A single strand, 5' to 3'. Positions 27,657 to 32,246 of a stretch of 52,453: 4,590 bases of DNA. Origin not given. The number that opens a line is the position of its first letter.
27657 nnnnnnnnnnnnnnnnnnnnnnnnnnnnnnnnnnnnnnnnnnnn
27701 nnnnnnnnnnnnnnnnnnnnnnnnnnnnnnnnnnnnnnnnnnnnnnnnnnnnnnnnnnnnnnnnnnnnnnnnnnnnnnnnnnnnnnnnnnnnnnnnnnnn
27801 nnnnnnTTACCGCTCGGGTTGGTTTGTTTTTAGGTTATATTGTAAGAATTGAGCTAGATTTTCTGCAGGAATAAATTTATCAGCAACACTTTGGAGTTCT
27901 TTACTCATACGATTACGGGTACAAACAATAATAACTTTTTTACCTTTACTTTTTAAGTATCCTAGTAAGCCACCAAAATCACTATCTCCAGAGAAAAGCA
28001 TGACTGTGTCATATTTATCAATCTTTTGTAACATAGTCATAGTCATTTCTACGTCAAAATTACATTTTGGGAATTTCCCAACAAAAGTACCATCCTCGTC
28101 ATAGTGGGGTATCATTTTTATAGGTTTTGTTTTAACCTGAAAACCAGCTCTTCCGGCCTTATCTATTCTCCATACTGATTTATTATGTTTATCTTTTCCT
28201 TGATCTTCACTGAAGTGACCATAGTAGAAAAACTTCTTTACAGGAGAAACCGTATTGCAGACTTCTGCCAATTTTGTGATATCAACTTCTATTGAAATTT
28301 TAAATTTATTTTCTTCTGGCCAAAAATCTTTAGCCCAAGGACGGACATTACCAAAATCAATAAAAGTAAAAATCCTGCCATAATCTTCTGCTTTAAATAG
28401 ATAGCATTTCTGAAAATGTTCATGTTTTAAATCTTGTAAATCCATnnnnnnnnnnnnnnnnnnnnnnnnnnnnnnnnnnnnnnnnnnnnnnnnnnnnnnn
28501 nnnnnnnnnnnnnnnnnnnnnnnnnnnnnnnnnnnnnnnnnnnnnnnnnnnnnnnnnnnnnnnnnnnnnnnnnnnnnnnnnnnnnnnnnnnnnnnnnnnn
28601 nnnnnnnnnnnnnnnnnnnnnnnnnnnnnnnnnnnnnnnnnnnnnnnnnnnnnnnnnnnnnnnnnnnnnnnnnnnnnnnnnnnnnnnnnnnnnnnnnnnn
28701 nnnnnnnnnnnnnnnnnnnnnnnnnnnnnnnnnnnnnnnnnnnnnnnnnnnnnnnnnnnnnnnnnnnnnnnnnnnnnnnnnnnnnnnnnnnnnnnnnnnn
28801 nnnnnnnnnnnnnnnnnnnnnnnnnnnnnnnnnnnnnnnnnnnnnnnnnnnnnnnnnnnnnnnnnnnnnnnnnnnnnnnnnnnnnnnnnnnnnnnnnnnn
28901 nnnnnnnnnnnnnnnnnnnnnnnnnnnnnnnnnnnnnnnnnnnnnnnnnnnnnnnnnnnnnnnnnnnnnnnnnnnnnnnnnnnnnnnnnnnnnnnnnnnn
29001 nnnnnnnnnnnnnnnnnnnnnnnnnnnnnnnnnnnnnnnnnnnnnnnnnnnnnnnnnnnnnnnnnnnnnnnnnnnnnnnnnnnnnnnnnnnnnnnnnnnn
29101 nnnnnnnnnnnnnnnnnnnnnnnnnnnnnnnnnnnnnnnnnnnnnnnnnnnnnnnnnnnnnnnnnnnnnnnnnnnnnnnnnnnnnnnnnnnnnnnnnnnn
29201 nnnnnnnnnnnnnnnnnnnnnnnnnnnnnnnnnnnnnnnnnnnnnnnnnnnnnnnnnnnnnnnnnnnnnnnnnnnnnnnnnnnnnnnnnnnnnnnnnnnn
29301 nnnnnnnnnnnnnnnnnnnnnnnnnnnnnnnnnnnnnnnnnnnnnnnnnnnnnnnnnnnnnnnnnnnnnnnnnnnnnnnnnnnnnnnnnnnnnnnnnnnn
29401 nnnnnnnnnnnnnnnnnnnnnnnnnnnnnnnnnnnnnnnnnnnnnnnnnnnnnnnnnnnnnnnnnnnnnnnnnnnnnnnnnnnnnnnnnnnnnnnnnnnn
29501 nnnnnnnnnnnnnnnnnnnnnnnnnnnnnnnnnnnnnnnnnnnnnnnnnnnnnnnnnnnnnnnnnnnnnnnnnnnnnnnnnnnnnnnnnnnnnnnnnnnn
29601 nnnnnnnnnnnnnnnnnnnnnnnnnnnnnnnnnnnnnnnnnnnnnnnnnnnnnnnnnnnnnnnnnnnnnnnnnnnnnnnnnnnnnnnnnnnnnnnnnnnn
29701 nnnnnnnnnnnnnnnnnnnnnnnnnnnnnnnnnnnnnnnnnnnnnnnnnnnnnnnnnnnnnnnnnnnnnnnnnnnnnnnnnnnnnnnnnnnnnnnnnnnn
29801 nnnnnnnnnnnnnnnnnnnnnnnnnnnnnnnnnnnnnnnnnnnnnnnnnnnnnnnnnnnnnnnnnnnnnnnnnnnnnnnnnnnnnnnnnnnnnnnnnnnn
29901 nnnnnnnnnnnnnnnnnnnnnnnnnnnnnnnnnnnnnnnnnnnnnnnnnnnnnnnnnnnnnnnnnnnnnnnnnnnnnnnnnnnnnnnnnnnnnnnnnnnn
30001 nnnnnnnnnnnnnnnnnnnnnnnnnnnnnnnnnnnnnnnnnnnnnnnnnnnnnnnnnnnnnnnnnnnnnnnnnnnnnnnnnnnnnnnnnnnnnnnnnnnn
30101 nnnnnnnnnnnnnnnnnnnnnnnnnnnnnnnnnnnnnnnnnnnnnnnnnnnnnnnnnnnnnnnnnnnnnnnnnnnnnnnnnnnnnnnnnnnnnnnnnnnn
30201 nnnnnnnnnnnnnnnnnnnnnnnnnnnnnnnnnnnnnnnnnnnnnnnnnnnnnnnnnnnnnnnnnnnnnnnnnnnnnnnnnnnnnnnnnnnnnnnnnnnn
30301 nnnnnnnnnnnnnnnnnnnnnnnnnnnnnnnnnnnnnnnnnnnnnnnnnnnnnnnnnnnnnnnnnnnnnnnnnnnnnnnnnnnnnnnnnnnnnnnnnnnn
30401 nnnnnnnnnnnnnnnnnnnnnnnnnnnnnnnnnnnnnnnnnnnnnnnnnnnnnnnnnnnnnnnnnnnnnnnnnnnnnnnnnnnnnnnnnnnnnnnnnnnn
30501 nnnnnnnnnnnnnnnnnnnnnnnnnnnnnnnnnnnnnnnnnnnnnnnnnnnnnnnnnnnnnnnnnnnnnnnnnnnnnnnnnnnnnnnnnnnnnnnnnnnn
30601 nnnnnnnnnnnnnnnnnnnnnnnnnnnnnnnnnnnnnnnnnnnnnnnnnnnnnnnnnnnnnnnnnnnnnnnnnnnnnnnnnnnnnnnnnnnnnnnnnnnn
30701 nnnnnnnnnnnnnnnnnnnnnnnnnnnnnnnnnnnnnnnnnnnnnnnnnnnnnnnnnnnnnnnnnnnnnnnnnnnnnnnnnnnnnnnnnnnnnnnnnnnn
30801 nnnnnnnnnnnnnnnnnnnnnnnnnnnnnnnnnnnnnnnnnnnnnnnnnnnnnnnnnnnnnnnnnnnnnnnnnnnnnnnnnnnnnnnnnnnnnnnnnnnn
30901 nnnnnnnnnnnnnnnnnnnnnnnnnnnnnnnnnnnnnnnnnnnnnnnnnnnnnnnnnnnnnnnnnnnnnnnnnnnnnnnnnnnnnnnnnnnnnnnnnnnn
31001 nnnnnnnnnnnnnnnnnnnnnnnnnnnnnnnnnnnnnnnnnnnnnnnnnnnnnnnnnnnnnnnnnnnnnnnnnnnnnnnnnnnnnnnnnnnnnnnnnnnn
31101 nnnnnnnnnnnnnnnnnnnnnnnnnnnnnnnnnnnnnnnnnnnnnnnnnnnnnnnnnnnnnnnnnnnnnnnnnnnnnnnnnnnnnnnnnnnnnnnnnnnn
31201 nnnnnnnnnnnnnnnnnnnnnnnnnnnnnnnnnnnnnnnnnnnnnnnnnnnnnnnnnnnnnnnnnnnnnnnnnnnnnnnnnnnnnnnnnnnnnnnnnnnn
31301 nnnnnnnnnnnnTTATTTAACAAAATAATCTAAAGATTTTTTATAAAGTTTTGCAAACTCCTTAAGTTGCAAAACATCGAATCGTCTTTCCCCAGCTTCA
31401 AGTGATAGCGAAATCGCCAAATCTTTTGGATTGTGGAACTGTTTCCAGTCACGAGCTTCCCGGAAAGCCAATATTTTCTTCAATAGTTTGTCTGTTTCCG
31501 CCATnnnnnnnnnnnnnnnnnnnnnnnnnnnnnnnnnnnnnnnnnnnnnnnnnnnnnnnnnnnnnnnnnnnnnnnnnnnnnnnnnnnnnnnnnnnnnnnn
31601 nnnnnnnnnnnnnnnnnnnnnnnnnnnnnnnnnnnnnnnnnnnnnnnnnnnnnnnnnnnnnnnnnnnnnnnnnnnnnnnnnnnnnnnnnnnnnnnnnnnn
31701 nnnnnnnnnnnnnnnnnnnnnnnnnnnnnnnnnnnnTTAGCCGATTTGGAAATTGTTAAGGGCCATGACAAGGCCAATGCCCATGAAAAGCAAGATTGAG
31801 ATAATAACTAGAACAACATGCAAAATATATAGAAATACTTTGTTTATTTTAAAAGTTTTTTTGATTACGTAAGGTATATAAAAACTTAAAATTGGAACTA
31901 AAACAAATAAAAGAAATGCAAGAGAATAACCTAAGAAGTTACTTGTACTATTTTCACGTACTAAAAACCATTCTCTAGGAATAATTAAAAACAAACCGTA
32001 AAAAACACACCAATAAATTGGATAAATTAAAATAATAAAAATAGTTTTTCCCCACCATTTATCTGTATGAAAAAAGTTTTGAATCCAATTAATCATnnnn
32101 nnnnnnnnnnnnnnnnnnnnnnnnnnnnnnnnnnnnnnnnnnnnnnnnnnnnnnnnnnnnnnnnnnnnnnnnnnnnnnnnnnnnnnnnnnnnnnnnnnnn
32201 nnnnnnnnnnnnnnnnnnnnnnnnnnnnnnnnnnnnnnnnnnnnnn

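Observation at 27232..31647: Repeat-bounded accessory island: NYN RNase-like plus VRR-NUC-like nuclease plus DUF2075/Schlafen-type ATPase plus MazG/HTH remnant (candidate defence locus)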

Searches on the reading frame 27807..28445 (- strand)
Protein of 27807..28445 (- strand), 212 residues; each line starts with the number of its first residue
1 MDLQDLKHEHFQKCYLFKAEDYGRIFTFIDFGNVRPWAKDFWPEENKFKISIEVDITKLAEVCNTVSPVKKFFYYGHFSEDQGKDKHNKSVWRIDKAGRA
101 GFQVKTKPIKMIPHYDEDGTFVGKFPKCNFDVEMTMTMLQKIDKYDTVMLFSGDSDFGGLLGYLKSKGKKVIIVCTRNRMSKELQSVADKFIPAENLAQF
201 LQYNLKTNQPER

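Call 4: search_protein_families(library=pfam, proteins=[window:27807-28445:-], max_evalue=0.1)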
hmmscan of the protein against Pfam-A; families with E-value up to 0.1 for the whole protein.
window:27807-28445:- (212 aa): 4 families
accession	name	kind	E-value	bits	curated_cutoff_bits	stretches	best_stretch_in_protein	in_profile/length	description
PF01936.24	NYN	-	5.8e-19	69.5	24.2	1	25-193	2-143/145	NYN domain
PF12449.13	DUF3684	-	0.01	14.1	27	1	6-33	884-912/1098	Protein of unknown function (DUF3684)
PF18480.7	DUF5615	-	0.013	15.8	23.8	1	148-194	49-94/110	Domain of unknown function (DUF5615)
PF10740.15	DUF2529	-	0.035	14.1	22.3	1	140-193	74-130/169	Domain of unknown function (DUF2529)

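Call 5: search_protein_families(library=padloc, proteins=[window:27807-28445:-], max_evalue=0.1)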
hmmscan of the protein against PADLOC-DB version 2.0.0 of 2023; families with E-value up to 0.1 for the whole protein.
window:27807-28445:- (212 aa): 2 families
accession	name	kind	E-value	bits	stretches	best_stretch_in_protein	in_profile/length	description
PDLC01154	NYN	-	1.3e-10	39.1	1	131-198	232-299/310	"LabA-like protein, NYN family nuclease"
PDLC04163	HEC-09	-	6.8e-07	27.1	1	130-191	106-171/203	-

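Call 7: search_protein_families(library=ncbifam, proteins=[window:27807-28445:-], max_evalue=0.1)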
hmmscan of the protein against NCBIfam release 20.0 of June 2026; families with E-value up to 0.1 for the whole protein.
window:27807-28445:- (212 aa): 1 family
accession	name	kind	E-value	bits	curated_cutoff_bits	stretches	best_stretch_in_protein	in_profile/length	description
TIGR00288.1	TIGR00288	hypoth_equivalog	9.4e-05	22.3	178.45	1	128-192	87-153/160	TIGR00288 family NYN domain-containing protein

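Call 8: search_protein_families(library=phrogs, proteins=[window:27807-28445:-], max_evalue=0.1)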
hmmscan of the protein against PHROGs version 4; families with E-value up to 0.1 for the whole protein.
window:27807-28445:- (212 aa): 2 families
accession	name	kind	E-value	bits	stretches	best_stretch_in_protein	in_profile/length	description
phrog_5783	-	unknown function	0.017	15.7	1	133-192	159-218/246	-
phrog_37744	-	unknown function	0.058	13.9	1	139-198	89-147/248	-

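Call 29: find_related_loci(query=window:27807-28445:-, collection=metagenome_contigs, flank=10000)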
Query window:27807-28445:- (212 aa) in metagenome_contigs; peptide patterns used: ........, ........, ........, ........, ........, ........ (x = any residue, [..] = any of these).
467 stretches matched a pattern; 404 encode a relative of the query (tblastn E <= 1e-3); the best 80 are kept; 80 distinct loci.
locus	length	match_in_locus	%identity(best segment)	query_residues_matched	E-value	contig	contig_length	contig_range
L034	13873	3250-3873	84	1-212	1e-122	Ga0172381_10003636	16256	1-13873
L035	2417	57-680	84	1-212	2e-126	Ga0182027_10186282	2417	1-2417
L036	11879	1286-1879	88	15-212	6e-120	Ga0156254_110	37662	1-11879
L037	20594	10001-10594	88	15-212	6e-120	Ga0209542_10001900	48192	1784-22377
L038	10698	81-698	81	1-210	3e-116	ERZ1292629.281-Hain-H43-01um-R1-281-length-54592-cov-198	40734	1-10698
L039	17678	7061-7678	81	1-210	3e-116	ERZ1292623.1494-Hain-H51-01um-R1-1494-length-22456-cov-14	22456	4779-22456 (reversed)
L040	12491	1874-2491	80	1-210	3e-115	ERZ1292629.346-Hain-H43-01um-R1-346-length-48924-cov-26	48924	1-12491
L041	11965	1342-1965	78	1-212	4e-114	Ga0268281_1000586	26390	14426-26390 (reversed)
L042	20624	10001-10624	78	1-212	4e-114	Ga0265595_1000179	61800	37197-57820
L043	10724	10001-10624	73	1-212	5e-108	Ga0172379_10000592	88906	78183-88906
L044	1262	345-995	67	1-212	2e-104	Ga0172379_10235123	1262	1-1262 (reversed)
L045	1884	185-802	68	1-203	2e-101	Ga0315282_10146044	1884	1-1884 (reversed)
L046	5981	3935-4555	67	1-203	5e-94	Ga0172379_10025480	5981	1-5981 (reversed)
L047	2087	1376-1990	64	1-210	5e-95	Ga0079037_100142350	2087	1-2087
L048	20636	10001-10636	65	1-210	1e-89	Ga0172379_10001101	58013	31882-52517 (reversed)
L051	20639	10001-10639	62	1-211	1e-85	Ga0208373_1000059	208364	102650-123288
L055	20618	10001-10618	61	1-203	1e-84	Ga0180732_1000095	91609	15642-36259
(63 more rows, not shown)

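Call 72: search_protein_families(library=pfam, proteins=[L037:5910-9044:+, L037:9113-9787:+, L042:6266-7288:+, L042:8379-9995:+, L042:10747-13059:+, L042:13205-13927:+, L051:10772-13774:+, L055:8701-9990:+, L039:3557-5146:+, L051:8575-9885:+], max_evalue=0.00001)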
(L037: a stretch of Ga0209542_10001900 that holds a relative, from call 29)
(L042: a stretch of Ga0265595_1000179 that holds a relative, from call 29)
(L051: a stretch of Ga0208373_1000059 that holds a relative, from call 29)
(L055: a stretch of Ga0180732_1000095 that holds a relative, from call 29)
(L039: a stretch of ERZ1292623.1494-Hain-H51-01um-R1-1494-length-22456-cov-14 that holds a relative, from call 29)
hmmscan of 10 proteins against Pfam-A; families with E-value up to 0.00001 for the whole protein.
L037:5910-9044:+ (1044 aa): 5 families
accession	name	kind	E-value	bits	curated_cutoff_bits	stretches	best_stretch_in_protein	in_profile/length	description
PF18766.7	SWI2_SNF2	-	1.2e-74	251.2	26.7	1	270-489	2-214/221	SWI2/SNF2 ATPase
PF11867.13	T1RH-like_C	-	1.4e-41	143.4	26.8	1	710-1027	2-319/329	Type I restriction enzyme HindI endonuclease subunit-like, C-terminal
PF04313.20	HSDR_N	-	7.5e-41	140.6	25.1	1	36-211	35-196/198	Type I restriction enzyme R protein N terminus (HSDR_N)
PF22679.2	T1R_D3-like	-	2.4e-22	80.5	27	1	536-691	4-156/158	Type I restriction enzyme subunit R domain 3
PF04851.21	ResIII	-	7.4e-20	71.9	22.5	1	276-429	10-162/164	Type III restriction enzyme, res subunit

L037:9113-9787:+ (224 aa): 1 family
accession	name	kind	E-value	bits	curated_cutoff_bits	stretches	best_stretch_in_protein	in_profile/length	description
PF12686.12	DUF3800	-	2.5e-07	32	21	1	10-200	4-146/149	Protein of unknown function (DUF3800)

L042:6266-7288:+ (340 aa): 1 family
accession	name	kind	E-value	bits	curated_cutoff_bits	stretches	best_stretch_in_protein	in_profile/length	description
PF01972.22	SDH_protease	-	1.7e-13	50.7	31.3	1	2-126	36-165/286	ClpP-like SDH-type serine proteinase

L042:8379-9995:+ (538 aa): 1 family
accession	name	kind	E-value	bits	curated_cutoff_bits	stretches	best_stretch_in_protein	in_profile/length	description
PF01555.25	N6_N4_Mtase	-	6.2e-37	128.1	26.7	1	59-391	1-218/221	DNA methylase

L042:10747-13059:+ (770 aa): 1 family
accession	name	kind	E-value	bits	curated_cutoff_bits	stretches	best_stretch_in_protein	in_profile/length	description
PF04851.21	ResIII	-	1.2e-12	48.4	22.5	1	23-250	20-163/164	Type III restriction enzyme, res subunit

L042:13205-13927:+ (240 aa): 1 family
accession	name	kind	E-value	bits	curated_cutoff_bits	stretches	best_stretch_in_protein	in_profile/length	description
PF05066.19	HARE-HTH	-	7.4e-14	52.3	25.9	1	1-73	1-70/71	HB1, ASXL, restriction endonuclease HTH domain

L051:10772-13774:+ (1000 aa): 3 families
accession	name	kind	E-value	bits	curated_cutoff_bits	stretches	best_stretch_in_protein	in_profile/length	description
PF18135.7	Type_ISP_C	-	6.3e-80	269.3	25.9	1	733-990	71-340/342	Type ISP C-terminal specificity domain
PF02384.22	N6_Mtase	-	8.9e-14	52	20.4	1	302-584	3-204/311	N-6 DNA Methylase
PF07669.17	Eco57I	-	3.4e-10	40.7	25.3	1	422-595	4-166/171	Eco57I restriction-modification methylase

L055:8701-9990:+ (429 aa): 1 family
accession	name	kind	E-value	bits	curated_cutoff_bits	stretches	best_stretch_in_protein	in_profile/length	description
PF00078.32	RVT_1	-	5e-12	46.4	29.6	1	137-339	43-205/205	Reverse transcriptase (RNA-dependent DNA polymerase)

L039:3557-5146:+ (529 aa): 2 families
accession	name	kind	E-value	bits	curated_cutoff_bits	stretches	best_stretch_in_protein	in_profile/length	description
PF00239.26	Resolvase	-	9.5e-17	61.9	23.3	1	4-148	2-144/145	Resolvase, N terminal domain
PF13408.12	Zn_ribbon_recom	-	5.7e-06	27.1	25.3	0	283-346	4-58/58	Recombinase zinc beta ribbon domain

L051:8575-9885:+ (436 aa): 3 families
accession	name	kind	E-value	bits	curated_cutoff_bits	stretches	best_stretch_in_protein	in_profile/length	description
PF00270.35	DEAD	-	1.7e-50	171.5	26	1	48-211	1-166/167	DEAD/DEAH box helicase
PF00271.37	Helicase_C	-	2.2e-31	108.8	23.5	1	249-354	4-110/110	Helicase conserved C-terminal domain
PF04851.21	ResIII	-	7.8e-09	36.1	22.5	1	64-206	26-163/164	Type III restriction enzyme, res subunit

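Call 101: find_homologous_proteins(query=window:27807-28445:-, max_evalue=0.00001)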
Query window:27807-28445:- (212 aa): 368 proteins with E <= 0.00001 among 390 candidates; the best 120 are listed.
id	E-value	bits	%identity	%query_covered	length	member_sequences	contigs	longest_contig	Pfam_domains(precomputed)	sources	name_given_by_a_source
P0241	4.3e-143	492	100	100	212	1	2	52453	PF01936.25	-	-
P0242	4.8e-118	410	88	93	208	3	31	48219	PF01936.25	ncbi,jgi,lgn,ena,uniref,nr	ncbi:MAG: hypothetical protein A3G52_02400 [Candidatus Taylorbacteria bacterium RIFCSPLOWO2_12_FULL_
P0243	8.1e-118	410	84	99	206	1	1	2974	PF01936.25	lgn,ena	-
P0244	1.9e-111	389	80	99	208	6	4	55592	PF01936.25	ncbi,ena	-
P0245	1.2e-110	386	78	100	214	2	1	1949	PF01936.25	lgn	-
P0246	3.2e-110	385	78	100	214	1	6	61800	PF01936.25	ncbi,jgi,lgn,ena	-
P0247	1.8e-108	379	85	90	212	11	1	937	PF01936.25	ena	-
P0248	8.4e-108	377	76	100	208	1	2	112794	PF01936.25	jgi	jgi:uncharacterized LabA/DUF88 family protein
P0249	1.3e-106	373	78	99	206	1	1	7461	PF01936.25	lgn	-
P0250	1.7e-105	369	74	100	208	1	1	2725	PF01936.25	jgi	-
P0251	5.0e-105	368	77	100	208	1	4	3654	PF01936.25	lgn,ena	-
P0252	8.3e-103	361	73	100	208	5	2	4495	PF01936.25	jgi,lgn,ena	jgi:uncharacterized LabA/DUF88 family protein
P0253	2.1e-102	359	73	100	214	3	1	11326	PF01936.25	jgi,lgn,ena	-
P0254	7.3e-100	351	73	94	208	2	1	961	PF01936.25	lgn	-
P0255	7.0e-98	344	72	99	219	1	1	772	PF01936.25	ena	-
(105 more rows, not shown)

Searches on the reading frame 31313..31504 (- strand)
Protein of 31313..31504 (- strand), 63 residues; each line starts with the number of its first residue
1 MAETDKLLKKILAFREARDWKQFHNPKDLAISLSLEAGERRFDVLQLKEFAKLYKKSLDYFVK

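Call 4: search_protein_families(library=pfam, proteins=[window:31313-31504:-], max_evalue=0.1)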
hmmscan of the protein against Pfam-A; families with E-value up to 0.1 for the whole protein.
window:31313-31504:- (63 aa): 1 family
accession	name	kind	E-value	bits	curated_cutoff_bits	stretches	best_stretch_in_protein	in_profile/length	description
PF01381.28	HTH_3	-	0.057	13.9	23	0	35-61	29-55/55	Helix-turn-helix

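Call 5: search_protein_families(library=padloc, proteins=[window:31313-31504:-], max_evalue=0.1)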
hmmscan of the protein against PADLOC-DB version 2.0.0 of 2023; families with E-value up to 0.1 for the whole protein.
window:31313-31504:- (63 aa): 0 families

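Call 7: search_protein_families(library=ncbifam, proteins=[window:31313-31504:-], max_evalue=0.1)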
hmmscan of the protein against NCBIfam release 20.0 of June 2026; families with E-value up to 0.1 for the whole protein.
window:31313-31504:- (63 aa): 0 families

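Call 8: search_protein_families(library=phrogs, proteins=[window:31313-31504:-], max_evalue=0.1)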
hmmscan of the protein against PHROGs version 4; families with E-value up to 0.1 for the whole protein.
window:31313-31504:- (63 aa): 2 families
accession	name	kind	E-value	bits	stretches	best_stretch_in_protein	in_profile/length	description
phrog_3301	-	other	0.00082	20.4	1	2-39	48-85/169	pyrophosphatase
phrog_25233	-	unknown function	0.063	13.4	1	11-59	80-128/297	-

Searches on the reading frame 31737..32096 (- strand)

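Call 4: search_protein_families(library=pfam, proteins=[window:31737-32096:-], max_evalue=0.1)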
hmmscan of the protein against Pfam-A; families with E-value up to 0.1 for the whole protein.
window:31737-32096:- (119 aa): 0 families

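Call 7: search_protein_families(library=ncbifam, proteins=[window:31737-32096:-], max_evalue=0.1)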
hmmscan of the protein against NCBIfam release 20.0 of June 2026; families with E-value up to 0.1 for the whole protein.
window:31737-32096:- (119 aa): 1 family
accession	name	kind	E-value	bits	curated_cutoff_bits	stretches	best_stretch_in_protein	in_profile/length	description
TIGR04370.1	glyco_rpt_poly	subfamily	0.044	12.8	40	1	14-111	4-111/396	oligosaccharide repeat unit polymerase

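Call 8: search_protein_families(library=phrogs, proteins=[window:31737-32096:-], max_evalue=0.1)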
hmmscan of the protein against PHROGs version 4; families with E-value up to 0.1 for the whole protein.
window:31737-32096:- (119 aa): 1 family
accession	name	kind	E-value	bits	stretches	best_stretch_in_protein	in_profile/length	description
phrog_15593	-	unknown function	0.039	14.9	1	67-113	18-65/123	-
